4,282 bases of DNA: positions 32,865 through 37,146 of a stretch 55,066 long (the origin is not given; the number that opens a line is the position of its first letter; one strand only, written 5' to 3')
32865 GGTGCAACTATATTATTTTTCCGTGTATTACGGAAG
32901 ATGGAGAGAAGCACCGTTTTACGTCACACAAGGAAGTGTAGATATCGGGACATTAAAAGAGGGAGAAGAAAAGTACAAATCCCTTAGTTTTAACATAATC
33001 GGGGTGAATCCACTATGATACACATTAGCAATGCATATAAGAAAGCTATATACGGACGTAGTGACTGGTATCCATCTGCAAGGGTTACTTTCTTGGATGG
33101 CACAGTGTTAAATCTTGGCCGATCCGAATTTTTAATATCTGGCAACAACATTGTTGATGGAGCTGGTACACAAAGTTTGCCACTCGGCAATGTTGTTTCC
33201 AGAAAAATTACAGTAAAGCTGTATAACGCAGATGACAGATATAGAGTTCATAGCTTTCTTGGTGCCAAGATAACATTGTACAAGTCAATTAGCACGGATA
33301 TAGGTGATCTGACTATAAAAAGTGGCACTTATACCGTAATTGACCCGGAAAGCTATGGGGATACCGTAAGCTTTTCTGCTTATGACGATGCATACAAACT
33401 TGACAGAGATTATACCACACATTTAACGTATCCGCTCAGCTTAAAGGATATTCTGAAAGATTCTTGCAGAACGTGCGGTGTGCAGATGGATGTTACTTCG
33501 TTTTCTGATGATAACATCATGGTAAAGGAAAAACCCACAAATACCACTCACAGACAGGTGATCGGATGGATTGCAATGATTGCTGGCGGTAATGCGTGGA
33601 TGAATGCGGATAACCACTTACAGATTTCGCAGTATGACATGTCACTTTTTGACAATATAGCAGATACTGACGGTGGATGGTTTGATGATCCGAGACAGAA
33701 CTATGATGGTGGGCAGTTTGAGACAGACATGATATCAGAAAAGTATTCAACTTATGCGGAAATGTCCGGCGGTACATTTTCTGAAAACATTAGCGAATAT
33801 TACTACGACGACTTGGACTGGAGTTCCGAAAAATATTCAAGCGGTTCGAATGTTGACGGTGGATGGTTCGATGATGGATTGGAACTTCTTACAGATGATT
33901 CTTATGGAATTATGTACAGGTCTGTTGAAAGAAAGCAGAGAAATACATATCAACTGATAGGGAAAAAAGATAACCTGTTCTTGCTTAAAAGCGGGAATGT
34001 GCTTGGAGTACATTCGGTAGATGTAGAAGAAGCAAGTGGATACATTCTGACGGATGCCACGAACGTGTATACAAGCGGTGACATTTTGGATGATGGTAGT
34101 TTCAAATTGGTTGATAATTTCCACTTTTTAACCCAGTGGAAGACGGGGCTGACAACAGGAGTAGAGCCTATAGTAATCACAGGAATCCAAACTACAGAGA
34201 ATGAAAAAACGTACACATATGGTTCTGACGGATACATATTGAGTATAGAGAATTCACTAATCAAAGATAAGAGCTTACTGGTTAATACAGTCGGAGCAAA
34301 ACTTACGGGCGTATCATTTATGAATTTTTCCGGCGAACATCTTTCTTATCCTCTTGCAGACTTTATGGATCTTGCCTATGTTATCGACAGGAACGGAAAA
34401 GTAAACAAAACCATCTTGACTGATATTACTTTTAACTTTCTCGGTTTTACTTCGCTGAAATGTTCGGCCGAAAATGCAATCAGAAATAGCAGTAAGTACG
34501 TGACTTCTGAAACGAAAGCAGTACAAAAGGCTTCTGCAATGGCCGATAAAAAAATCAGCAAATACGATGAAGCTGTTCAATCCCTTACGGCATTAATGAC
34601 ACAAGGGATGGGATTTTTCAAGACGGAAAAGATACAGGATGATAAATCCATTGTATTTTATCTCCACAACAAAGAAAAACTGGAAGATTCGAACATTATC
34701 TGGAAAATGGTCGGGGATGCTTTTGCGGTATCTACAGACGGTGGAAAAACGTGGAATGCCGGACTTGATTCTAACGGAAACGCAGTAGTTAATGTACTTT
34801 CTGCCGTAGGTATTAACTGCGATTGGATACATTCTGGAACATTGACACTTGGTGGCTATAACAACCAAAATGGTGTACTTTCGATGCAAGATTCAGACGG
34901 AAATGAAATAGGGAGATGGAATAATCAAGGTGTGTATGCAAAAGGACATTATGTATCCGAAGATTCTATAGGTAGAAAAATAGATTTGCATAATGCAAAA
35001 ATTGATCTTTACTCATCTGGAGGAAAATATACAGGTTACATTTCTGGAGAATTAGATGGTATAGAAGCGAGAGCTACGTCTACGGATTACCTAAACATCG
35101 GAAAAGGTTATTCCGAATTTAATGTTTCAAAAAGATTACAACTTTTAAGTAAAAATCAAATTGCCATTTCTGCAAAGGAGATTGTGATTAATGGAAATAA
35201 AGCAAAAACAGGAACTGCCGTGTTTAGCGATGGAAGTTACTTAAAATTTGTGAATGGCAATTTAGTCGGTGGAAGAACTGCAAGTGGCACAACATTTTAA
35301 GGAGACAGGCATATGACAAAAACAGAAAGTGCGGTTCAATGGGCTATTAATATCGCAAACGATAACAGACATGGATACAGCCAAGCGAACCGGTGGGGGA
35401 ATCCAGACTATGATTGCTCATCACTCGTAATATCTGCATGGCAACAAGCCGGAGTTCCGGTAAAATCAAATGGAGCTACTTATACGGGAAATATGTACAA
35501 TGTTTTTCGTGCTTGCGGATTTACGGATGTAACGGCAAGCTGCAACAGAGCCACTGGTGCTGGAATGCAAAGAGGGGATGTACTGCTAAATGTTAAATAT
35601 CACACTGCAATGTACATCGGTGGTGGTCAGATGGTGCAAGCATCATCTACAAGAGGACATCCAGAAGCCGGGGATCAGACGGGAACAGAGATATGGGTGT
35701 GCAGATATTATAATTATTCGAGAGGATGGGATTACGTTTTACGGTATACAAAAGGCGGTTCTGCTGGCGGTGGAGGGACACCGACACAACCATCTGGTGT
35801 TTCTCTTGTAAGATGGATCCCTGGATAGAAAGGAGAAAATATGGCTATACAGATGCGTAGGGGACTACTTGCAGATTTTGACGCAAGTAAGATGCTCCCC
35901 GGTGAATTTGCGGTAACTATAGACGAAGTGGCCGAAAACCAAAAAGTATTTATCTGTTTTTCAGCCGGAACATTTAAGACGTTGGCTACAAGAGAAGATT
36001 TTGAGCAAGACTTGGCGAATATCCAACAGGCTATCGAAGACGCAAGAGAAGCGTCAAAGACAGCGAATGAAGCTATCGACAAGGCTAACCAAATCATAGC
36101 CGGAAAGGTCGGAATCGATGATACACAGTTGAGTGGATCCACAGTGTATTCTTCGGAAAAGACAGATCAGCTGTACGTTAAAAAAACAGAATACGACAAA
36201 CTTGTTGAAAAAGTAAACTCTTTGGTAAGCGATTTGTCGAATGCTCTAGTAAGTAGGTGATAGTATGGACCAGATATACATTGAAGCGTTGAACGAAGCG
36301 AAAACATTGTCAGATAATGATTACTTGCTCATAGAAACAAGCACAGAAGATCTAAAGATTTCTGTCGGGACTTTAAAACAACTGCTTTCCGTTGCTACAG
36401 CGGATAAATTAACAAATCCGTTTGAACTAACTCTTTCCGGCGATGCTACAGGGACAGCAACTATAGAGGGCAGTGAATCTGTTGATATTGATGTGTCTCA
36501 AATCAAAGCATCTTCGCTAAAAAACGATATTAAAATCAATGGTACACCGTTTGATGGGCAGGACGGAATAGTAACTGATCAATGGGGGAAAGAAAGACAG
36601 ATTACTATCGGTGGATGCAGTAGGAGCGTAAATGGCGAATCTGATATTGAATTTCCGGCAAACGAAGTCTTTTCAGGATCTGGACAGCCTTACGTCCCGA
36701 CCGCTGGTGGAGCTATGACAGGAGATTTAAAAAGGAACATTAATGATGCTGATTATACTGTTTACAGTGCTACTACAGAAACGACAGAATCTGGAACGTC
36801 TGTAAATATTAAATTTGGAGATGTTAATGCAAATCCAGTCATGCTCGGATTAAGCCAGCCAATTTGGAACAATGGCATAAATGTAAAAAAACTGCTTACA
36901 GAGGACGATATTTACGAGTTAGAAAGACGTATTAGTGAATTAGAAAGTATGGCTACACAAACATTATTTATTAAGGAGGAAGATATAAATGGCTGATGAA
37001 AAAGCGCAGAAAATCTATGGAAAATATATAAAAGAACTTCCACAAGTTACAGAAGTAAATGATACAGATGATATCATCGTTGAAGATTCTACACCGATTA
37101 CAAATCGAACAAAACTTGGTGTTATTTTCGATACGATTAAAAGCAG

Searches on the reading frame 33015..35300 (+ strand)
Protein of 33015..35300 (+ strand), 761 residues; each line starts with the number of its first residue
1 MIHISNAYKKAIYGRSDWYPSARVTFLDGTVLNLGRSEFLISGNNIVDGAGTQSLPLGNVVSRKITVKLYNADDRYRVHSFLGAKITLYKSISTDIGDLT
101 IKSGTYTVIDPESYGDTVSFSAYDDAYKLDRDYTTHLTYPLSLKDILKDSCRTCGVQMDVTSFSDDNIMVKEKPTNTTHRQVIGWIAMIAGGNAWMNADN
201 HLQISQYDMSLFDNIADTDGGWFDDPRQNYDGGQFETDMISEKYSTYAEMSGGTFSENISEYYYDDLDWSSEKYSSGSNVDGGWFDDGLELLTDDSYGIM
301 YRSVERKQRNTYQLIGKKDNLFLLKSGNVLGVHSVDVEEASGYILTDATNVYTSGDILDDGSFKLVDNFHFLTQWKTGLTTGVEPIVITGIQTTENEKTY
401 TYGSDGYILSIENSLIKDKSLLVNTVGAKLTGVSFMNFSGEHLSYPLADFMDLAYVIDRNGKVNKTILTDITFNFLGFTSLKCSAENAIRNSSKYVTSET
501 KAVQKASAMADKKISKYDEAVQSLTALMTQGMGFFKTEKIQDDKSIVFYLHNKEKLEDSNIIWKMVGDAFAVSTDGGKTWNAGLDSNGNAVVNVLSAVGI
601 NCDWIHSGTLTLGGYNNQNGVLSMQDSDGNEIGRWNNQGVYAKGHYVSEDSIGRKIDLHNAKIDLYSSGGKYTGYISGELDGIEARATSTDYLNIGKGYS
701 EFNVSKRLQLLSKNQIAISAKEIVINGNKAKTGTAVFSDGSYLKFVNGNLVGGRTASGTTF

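Call 43: search_protein_families(library=phrogs, proteins=[window:33015-35300:+], max_evalue=0.001)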
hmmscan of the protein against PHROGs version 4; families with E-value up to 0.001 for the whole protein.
window:33015-35300:+ (761 aa): 2 families
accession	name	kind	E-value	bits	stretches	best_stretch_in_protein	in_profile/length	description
phrog_6616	-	tail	2.3e-121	407.5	1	1-669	1-527/991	tail protein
phrog_819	-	tail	2.3e-08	33.7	1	110-215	75-182/1024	tail protein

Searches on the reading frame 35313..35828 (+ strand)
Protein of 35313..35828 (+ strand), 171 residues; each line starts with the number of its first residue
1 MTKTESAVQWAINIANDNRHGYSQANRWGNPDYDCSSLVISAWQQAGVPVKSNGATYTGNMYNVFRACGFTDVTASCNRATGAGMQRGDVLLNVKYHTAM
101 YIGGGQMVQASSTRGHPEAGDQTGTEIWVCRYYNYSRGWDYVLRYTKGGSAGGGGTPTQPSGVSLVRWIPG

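Call 43: search_protein_families(library=phrogs, proteins=[window:35313-35828:+], max_evalue=0.001)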
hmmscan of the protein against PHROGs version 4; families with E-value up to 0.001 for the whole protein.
window:35313-35828:+ (171 aa): 6 families
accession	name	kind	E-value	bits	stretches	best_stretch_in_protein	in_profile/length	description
phrog_14030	-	unknown function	1.6e-30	107.4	1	1-147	49-219/273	-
phrog_32635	-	unknown function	9.4e-15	55.6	1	32-156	50-172/318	-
phrog_31947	-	unknown function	4.9e-08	33.9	1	32-163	45-193/306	-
phrog_329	-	tail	1.4e-05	24.5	1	30-137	556-655/949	minor tail protein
phrog_1015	-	tail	1.7e-05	24.7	1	19-117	672-772/795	tail protein with lysin activity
phrog_998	-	lysis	0.00015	22.6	1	1-92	1-86/246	endolysin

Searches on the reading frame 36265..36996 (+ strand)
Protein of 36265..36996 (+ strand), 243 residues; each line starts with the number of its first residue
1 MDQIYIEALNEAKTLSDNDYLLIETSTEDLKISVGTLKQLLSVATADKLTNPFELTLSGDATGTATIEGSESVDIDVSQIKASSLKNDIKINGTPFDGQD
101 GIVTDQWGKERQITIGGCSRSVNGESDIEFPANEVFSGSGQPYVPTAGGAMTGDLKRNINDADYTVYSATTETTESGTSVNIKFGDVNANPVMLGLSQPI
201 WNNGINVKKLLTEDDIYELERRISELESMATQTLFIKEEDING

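Call 43: search_protein_families(library=phrogs, proteins=[window:36265-36996:+], max_evalue=0.001)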
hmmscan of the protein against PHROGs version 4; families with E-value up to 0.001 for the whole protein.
window:36265-36996:+ (243 aa): 1 family
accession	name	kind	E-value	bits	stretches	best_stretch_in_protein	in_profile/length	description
phrog_21722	-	tail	1.3e-07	31.6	0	92-153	149-225/576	long tail fiber protein distal subunit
